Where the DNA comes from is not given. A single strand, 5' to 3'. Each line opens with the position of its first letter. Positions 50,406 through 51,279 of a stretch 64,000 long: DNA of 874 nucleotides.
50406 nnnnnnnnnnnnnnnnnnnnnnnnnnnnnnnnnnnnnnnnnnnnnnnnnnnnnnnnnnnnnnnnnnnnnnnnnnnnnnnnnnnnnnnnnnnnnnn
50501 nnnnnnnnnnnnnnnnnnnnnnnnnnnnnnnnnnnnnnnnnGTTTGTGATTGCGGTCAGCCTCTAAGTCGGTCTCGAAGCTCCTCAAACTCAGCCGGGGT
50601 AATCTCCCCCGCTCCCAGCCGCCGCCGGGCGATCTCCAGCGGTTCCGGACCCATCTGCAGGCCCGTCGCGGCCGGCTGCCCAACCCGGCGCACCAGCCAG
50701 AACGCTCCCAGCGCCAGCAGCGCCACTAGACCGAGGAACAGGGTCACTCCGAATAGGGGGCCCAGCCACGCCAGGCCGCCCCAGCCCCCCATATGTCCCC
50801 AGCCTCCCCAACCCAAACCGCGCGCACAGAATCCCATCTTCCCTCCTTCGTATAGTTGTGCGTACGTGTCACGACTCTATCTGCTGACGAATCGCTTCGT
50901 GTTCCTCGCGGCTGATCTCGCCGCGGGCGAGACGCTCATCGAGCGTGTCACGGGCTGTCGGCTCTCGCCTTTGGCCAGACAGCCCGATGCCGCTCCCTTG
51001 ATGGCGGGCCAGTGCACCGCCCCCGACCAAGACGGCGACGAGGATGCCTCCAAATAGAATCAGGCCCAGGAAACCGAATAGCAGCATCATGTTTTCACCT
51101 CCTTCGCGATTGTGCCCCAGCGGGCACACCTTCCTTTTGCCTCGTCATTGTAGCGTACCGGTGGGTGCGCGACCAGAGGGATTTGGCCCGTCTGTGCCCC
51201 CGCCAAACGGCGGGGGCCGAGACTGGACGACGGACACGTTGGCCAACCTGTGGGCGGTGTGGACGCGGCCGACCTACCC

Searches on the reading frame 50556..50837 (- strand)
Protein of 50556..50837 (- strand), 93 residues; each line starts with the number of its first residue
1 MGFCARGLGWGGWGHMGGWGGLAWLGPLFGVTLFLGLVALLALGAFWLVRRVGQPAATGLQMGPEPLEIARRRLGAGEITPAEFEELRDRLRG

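Call 77: search_protein_families(library=pfam, proteins=[window:50556-50837:-], max_evalue=0.0001)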
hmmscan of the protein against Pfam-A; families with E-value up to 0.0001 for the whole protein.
window:50556-50837:- (93 aa): 1 family
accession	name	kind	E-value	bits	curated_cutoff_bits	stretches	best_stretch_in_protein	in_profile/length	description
PF09851.14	SHOCT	-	1.8e-06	27.9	27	1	65-91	1-27/28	Short C-terminal domain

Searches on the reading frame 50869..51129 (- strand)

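Call 77: search_protein_families(library=pfam, proteins=[window:50869-51129:-], max_evalue=0.0001)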
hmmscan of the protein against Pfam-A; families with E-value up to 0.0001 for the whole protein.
window:50869-51129:- (86 aa): 1 family
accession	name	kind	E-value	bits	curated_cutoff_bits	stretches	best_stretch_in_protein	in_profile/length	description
PF09851.14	SHOCT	-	8.5e-07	29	27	1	60-84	3-27/28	Short C-terminal domain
